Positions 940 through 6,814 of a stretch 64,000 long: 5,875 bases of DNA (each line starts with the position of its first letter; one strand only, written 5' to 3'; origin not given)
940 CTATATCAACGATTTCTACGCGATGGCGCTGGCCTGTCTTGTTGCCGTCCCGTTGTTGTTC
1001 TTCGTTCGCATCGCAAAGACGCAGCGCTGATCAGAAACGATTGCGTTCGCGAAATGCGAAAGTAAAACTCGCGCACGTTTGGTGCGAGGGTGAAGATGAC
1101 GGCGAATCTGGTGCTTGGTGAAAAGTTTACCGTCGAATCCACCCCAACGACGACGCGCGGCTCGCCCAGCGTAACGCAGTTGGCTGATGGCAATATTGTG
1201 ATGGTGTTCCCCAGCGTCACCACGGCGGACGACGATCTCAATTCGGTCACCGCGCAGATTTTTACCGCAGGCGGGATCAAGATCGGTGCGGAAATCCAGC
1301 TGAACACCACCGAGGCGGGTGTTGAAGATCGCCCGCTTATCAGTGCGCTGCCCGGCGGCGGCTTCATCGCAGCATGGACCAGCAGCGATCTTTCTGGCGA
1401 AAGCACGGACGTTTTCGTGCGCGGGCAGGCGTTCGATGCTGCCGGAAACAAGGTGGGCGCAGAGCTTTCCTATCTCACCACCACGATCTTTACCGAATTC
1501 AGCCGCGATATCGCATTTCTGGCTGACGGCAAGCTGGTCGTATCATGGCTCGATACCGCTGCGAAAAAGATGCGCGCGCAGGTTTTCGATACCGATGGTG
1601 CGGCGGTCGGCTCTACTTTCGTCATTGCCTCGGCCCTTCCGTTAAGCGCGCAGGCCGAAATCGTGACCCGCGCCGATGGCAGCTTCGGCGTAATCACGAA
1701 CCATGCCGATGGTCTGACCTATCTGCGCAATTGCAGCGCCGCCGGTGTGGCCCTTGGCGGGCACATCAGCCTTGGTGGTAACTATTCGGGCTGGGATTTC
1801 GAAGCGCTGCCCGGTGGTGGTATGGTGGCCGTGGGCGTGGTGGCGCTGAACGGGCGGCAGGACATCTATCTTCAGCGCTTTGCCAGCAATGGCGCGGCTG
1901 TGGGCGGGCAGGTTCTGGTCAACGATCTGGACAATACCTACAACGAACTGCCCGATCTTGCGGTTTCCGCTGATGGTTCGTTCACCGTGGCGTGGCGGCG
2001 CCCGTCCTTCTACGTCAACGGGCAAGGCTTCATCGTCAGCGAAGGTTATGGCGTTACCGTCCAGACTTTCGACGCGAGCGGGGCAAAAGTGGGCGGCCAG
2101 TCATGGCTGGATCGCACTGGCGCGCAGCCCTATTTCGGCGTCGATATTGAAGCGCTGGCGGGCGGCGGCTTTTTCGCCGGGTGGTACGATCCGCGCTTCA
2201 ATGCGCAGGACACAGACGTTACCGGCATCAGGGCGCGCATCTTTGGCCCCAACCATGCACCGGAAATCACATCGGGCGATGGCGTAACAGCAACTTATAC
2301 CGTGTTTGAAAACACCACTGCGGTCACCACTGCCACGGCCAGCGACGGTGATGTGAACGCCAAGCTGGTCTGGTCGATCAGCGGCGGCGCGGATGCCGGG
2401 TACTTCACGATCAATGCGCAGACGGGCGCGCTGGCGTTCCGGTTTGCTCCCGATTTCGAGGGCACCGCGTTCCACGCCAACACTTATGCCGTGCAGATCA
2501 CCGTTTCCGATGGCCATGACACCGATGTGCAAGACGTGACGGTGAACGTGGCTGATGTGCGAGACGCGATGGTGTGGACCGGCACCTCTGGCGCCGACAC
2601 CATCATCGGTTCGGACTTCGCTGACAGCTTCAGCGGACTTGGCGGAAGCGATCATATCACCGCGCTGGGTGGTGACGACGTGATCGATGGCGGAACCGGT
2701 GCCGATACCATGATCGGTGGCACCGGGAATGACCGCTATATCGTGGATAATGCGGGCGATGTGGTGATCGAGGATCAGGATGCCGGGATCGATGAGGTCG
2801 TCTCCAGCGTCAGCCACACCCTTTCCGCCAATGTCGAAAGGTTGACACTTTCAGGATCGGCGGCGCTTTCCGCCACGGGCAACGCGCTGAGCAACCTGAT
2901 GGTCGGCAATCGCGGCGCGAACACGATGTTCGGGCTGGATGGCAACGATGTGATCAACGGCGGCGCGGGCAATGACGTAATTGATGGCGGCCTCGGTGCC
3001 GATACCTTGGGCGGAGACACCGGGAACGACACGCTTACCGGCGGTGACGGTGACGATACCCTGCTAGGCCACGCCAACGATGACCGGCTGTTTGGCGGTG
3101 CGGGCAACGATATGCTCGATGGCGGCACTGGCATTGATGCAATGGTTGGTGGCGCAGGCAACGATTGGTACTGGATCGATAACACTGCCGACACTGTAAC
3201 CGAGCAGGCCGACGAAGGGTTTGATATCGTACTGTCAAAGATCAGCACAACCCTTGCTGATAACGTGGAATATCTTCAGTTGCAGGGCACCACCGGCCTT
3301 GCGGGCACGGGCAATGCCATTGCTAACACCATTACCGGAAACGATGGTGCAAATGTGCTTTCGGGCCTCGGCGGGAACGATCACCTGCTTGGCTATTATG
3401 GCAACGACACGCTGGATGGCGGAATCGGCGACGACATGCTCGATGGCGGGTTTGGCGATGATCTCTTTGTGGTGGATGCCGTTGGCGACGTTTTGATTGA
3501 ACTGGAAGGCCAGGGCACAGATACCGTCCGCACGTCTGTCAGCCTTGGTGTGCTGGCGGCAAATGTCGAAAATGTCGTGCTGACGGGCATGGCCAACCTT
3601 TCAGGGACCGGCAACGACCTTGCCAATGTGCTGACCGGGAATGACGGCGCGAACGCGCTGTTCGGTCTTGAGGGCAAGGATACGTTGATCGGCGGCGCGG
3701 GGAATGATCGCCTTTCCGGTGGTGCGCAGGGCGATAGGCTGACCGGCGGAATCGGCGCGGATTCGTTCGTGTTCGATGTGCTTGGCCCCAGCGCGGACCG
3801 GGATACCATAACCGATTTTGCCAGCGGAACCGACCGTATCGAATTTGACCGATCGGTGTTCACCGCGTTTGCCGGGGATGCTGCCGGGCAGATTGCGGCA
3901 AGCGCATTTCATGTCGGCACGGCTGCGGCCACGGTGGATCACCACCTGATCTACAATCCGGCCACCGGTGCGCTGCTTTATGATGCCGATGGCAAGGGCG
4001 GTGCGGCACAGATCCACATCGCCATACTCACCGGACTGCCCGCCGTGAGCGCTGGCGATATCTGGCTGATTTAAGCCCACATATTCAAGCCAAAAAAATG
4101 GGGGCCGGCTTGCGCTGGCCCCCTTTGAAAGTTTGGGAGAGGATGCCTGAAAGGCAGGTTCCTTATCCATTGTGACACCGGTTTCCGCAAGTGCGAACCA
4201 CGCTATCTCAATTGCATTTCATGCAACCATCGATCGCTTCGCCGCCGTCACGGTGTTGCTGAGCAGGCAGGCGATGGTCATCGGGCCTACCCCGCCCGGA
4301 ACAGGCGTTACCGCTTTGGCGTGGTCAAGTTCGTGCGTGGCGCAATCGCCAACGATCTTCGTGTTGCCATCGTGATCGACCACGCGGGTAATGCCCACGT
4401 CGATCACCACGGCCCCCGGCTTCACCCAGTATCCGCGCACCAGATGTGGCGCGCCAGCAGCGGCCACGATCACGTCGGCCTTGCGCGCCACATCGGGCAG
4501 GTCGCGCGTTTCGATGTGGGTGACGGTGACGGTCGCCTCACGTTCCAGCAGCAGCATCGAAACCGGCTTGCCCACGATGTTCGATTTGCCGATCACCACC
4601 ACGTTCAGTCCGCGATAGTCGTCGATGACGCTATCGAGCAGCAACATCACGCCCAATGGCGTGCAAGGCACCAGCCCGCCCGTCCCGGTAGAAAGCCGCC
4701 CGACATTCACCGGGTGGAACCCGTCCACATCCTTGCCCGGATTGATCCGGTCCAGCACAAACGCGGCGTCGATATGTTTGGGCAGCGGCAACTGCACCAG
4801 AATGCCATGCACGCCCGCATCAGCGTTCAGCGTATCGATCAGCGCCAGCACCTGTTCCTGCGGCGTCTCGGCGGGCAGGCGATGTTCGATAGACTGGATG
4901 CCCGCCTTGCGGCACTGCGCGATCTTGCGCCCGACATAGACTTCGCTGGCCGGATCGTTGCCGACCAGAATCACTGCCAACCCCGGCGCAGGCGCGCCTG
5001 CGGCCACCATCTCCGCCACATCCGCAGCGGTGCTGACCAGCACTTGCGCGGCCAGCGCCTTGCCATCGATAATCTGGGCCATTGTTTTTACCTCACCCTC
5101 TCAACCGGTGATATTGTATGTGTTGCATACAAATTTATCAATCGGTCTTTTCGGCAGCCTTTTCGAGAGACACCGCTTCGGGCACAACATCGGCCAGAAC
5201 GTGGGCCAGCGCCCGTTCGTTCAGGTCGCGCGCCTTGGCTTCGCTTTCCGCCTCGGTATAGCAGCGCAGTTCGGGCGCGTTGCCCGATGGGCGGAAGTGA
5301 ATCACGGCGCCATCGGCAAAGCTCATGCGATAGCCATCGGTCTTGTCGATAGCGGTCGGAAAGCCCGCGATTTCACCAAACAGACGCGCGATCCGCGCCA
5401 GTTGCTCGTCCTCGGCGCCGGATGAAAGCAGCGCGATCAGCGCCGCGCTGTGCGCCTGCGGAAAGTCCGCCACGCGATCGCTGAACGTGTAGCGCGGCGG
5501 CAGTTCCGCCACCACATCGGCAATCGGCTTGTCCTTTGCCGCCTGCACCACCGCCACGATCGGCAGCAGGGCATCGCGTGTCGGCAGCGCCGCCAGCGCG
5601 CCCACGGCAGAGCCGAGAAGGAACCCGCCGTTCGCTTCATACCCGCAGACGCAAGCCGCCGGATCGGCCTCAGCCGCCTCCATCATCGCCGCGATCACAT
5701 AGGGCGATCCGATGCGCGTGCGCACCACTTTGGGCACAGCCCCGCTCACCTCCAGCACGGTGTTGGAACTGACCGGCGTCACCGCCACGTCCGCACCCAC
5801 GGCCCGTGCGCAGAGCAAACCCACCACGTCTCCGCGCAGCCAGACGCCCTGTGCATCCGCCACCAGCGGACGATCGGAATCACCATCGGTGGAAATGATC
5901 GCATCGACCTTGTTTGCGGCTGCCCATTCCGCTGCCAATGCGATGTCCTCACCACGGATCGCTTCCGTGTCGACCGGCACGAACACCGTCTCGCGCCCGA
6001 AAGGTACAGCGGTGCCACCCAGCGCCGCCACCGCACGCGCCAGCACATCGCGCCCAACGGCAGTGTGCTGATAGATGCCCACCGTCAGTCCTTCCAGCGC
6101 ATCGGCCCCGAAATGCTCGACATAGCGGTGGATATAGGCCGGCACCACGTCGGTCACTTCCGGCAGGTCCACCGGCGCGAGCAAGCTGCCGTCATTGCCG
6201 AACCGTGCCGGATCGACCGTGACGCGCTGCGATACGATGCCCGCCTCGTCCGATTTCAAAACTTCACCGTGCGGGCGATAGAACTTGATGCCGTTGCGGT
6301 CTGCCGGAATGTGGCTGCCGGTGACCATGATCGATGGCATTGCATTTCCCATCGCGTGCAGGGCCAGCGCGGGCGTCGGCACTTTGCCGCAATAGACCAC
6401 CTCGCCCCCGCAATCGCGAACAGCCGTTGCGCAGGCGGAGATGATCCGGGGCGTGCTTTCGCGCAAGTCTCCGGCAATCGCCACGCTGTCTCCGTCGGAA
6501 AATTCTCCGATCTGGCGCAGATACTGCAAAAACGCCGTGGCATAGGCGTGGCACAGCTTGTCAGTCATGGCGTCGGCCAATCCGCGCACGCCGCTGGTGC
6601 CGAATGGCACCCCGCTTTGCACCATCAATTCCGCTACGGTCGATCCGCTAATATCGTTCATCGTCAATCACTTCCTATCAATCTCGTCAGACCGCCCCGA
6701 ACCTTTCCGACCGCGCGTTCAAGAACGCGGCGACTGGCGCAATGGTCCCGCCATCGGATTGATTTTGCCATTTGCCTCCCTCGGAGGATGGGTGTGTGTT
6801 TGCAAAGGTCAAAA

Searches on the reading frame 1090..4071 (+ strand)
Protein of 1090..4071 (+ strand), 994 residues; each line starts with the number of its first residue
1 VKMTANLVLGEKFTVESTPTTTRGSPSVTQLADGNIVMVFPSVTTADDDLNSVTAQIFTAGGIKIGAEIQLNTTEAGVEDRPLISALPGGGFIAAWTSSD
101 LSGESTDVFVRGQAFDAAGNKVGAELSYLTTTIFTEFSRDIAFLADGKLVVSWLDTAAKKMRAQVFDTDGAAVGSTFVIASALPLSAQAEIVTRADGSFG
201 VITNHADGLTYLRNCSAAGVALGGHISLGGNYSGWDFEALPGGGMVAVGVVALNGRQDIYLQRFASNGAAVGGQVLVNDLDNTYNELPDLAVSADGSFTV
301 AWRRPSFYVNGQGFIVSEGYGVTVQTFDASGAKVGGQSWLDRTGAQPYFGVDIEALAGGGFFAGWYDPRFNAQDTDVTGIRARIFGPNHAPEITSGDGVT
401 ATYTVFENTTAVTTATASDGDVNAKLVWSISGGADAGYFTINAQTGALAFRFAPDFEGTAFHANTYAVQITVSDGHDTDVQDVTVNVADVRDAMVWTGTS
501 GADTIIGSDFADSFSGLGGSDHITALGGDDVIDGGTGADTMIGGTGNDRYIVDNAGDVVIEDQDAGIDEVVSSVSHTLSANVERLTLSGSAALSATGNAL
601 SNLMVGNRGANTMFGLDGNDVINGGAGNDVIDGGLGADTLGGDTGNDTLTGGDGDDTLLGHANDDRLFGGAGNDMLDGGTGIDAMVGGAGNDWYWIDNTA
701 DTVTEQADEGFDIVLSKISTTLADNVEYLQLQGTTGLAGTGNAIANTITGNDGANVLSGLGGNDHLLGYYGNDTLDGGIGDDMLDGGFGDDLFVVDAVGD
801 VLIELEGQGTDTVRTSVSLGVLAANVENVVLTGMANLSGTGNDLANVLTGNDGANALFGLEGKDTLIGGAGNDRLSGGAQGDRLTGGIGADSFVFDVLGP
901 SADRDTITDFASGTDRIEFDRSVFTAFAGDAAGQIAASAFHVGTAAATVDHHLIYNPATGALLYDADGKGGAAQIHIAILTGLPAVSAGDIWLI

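Call 112: search_protein_families(library=pfam, proteins=[window:1090-4071:+], max_evalue=0.00001)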
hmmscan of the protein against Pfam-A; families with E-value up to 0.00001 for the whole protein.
window:1090-4071:+ (994 aa): 1 family
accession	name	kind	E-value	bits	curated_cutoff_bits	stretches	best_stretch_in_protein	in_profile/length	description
PF00353.25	HemolysinCabind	-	6.4e-41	138.3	23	5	606-640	2-36/36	RTX calcium-binding nonapeptide repeat (4 copies)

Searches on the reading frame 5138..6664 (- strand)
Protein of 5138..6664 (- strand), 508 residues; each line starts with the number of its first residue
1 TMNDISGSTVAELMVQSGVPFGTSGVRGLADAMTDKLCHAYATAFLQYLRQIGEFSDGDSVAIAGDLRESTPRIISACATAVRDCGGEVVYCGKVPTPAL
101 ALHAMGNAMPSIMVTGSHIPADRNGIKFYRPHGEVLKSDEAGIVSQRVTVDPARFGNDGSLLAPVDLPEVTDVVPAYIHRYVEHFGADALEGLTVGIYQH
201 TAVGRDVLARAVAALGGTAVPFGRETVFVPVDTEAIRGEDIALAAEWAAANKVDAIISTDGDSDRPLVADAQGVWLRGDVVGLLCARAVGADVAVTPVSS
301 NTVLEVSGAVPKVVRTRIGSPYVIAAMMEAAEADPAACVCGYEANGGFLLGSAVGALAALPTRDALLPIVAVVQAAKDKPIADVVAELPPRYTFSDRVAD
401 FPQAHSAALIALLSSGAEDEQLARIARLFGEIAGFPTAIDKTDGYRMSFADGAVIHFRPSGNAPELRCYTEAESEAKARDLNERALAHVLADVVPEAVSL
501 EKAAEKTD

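Call 112: search_protein_families(library=pfam, proteins=[window:5138-6664:-], max_evalue=0.00001)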
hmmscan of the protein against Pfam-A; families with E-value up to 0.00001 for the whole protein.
window:5138-6664:- (508 aa): 4 families
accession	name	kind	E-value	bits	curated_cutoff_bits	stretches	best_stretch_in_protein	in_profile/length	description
PF02878.22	PGM_PMM_I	-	6.1e-22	78.2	22.5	1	21-145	4-128/138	Phosphoglucomutase/phosphomannomutase, alpha/beta/alpha domain I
PF02879.22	PGM_PMM_II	-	3.5e-10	40.8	29.3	1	176-273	2-103/103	Phosphoglucomutase/phosphomannomutase, alpha/beta/alpha domain II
PF02880.22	PGM_PMM_III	-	2.2e-08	34.7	20.7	1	278-392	2-115/115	Phosphoglucomutase/phosphomannomutase, alpha/beta/alpha domain III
PF00408.26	PGM_PMM_IV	-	5.6e-08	33.2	23.1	1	422-485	12-65/68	Phosphoglucomutase/phosphomannomutase, C-terminal domain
